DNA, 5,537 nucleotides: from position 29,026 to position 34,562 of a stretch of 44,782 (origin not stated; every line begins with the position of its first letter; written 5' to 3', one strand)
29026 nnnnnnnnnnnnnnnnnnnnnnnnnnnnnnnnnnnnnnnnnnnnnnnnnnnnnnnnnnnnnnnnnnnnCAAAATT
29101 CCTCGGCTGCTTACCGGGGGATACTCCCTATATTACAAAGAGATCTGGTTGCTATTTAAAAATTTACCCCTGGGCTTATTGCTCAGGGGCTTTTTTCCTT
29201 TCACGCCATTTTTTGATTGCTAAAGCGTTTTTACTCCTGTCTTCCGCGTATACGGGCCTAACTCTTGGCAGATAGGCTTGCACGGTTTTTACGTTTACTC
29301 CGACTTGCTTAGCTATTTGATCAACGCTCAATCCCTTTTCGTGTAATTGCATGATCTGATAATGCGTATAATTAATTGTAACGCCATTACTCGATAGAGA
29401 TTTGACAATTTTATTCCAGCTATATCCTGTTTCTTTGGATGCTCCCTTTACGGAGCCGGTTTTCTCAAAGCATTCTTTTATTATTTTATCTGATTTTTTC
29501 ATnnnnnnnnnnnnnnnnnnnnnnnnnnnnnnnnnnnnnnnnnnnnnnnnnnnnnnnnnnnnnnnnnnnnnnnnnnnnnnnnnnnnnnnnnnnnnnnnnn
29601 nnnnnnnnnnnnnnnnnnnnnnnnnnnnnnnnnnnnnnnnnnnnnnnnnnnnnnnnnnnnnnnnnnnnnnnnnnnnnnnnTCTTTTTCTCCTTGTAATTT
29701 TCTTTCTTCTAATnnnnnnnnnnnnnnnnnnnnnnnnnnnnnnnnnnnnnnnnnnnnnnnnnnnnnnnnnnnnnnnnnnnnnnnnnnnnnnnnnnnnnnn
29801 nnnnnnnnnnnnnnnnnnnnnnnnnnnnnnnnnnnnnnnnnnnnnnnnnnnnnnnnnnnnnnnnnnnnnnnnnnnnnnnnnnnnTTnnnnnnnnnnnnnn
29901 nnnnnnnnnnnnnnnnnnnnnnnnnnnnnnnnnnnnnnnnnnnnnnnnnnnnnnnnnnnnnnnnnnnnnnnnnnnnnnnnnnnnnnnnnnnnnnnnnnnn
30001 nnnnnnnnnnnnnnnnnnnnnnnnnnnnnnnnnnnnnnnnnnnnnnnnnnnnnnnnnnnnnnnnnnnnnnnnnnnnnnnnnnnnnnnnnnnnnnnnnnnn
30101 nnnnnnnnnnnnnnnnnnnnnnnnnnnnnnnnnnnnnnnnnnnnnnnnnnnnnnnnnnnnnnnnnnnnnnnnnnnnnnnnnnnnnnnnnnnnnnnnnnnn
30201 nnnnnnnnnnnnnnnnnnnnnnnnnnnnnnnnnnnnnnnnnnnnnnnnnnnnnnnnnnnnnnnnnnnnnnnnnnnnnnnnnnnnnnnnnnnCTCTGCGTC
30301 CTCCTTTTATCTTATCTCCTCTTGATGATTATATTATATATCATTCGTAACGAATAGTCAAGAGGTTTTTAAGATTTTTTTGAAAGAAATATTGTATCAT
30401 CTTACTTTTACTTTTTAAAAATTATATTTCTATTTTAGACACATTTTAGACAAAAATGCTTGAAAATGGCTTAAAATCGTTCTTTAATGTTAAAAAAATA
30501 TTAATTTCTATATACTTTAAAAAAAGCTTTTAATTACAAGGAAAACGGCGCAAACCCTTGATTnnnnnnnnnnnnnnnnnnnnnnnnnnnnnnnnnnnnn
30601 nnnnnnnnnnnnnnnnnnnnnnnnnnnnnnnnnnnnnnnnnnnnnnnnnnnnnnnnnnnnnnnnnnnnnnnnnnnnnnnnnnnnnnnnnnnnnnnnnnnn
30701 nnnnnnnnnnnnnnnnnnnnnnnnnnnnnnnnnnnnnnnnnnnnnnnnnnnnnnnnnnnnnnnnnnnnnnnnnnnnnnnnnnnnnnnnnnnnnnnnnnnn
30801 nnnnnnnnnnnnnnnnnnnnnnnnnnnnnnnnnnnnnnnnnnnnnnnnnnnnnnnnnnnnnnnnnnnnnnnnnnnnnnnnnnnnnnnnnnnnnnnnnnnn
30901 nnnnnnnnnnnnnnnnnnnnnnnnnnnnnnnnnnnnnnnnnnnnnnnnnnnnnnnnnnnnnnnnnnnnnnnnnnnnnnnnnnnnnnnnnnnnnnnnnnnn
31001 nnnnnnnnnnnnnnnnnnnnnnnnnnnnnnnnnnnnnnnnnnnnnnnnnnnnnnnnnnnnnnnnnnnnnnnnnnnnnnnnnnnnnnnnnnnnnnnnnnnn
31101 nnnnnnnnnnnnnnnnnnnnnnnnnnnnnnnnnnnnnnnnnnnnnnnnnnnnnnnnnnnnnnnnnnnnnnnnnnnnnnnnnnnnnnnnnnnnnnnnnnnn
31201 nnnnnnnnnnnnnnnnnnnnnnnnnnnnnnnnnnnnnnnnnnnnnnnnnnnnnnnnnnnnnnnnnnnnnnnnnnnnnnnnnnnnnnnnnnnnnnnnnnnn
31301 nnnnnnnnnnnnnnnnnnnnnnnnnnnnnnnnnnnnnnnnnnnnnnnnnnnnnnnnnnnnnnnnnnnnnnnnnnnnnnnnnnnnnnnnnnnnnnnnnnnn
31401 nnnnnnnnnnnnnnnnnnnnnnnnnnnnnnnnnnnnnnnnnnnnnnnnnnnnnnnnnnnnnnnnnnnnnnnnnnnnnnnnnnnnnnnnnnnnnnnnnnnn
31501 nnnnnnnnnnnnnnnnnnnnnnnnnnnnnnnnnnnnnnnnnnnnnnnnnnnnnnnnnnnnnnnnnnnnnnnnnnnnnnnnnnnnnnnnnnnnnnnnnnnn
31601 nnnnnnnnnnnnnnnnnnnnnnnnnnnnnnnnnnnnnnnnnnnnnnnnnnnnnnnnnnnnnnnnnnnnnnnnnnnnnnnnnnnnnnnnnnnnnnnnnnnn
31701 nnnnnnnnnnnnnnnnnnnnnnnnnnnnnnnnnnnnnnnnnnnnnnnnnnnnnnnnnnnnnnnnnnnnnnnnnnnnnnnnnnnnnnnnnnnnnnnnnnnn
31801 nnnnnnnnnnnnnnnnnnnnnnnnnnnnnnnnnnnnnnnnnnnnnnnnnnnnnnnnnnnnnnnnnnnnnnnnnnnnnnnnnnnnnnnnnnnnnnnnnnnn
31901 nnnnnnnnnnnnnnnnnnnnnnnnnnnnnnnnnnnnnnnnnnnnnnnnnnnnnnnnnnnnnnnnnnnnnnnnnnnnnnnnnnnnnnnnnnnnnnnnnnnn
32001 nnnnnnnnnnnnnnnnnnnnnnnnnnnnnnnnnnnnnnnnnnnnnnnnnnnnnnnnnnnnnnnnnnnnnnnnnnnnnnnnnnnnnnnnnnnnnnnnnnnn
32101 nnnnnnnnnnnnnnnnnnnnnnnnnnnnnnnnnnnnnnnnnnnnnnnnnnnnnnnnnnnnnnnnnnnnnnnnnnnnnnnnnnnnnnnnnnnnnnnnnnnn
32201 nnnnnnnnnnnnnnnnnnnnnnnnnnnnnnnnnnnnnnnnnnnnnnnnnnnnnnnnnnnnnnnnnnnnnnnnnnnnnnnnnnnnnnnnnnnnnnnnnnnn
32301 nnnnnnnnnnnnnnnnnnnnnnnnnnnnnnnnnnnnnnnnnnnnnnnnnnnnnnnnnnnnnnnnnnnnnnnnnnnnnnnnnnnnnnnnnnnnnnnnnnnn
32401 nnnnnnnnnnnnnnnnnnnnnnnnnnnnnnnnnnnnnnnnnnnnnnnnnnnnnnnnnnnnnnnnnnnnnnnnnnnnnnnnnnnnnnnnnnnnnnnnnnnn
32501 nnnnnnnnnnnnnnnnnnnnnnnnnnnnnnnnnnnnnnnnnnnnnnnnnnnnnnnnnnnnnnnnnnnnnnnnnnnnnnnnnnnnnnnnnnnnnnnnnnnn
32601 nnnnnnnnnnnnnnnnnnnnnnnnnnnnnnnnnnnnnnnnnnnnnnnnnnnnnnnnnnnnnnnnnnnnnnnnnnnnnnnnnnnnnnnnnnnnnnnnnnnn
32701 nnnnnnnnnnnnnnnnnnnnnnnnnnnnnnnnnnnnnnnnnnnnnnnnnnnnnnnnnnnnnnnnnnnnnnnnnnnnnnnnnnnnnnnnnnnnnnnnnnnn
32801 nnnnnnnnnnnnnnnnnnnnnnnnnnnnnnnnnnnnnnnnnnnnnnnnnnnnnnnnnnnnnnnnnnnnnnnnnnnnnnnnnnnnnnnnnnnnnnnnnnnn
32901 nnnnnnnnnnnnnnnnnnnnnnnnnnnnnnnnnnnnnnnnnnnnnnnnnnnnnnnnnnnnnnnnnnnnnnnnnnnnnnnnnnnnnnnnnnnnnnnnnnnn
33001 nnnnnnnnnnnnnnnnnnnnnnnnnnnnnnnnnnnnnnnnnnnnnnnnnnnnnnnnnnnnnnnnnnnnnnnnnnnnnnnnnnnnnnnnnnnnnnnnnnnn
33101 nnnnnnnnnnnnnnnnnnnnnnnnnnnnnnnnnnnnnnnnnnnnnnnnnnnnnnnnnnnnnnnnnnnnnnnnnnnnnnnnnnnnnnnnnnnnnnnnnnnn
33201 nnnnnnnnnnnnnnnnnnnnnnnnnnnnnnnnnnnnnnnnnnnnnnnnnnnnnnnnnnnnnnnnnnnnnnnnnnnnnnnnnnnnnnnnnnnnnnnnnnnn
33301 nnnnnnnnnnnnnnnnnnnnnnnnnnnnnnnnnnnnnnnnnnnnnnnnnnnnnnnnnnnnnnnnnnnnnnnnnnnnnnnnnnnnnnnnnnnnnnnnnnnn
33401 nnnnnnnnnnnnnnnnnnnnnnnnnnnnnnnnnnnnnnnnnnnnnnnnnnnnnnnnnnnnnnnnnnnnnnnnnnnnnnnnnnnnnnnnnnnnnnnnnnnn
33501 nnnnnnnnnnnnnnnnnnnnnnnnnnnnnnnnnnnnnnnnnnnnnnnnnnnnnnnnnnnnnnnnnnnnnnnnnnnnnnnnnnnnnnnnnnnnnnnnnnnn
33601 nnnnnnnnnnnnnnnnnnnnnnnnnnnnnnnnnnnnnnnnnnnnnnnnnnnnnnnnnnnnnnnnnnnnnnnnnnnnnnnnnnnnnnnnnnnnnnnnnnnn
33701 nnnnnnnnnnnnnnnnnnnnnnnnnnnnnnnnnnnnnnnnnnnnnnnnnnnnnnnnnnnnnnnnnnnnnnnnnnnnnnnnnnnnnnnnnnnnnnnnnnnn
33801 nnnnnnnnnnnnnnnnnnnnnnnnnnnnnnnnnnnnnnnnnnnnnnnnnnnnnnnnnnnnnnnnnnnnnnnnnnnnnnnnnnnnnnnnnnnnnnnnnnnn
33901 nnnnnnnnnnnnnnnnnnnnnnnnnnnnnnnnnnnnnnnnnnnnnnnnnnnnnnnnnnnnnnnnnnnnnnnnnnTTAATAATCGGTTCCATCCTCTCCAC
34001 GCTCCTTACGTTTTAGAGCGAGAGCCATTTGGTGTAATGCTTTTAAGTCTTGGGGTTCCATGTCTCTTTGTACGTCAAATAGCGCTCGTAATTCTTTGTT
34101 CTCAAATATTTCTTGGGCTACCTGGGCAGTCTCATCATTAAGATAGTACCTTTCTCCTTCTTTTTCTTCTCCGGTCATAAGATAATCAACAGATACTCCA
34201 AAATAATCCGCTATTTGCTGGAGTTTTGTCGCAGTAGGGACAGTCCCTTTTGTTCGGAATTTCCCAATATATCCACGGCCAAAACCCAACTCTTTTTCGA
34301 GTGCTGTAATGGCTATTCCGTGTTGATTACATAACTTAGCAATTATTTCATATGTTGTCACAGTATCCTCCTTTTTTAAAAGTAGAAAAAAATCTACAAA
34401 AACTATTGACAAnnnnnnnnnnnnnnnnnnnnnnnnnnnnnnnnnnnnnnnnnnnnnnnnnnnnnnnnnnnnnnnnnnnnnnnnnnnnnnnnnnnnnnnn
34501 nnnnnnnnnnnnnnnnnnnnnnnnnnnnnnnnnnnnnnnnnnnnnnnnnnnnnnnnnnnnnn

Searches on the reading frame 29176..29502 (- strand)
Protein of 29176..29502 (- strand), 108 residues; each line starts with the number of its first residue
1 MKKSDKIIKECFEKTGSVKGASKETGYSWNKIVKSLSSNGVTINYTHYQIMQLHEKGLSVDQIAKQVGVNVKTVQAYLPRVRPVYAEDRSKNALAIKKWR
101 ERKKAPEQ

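Call 33: search_protein_families(library=pfam, proteins=[window:29176-29502:-], max_evalue=0.001)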
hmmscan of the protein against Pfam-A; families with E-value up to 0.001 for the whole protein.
window:29176-29502:- (108 aa): 10 families
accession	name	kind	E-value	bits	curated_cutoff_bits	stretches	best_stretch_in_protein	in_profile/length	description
PF13542.12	HTH_Tnp_ISL3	-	5.2e-08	32.7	27.4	1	47-77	17-46/51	Helix-turn-helix domain of transposase family ISL3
PF13384.12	HTH_23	-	5.4e-06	26.5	24.6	1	49-80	9-40/50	Homeodomain-like domain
PF13551.12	HTH_29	-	3.3e-05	24.3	28.1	1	48-80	2-35/64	Winged helix-turn helix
PF02796.21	HTH_7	-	3.6e-05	24.2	23.8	1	49-78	13-42/45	Helix-turn-helix domain of resolvase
PF00196.25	GerE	-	4.3e-05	23.5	23.5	1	49-81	9-41/57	Bacterial regulatory proteins, luxR family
PF08281.18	Sigma70_r4_2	-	6e-05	23.1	25.7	1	52-81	20-50/54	Sigma-70, region 4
PF14493.12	HTH_40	-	6.5e-05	23.6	27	1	46-78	1-33/89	Helix-turn-helix domain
PF15978.11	TnsD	-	8e-05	22.3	32.4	1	23-102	181-245/355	Tn7-like transposition protein D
PF06056.18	Terminase_5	-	0.00018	21.8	20.3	1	46-80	2-36/58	Putative ATPase subunit of terminase (gpP-like)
PF13936.12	HTH_38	-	0.00067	19.8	27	0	49-75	12-38/44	Helix-turn-helix domain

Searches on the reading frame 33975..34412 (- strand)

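Call 33: search_protein_families(library=pfam, proteins=[window:33975-34412:-], max_evalue=0.001)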
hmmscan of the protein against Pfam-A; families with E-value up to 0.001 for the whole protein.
window:33975-34412:- (145 aa): 3 families
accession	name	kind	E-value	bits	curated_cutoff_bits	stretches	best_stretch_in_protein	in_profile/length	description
PF01381.28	HTH_3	-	7.3e-08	32.8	23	1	24-78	1-55/55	Helix-turn-helix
PF12844.13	HTH_19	-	9.3e-06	25.9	30.2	1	29-83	9-63/64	Helix-turn-helix domain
PF13443.12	HTH_26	-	0.00059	20.5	22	0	24-76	2-55/63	Cro/C1-type HTH DNA-binding domain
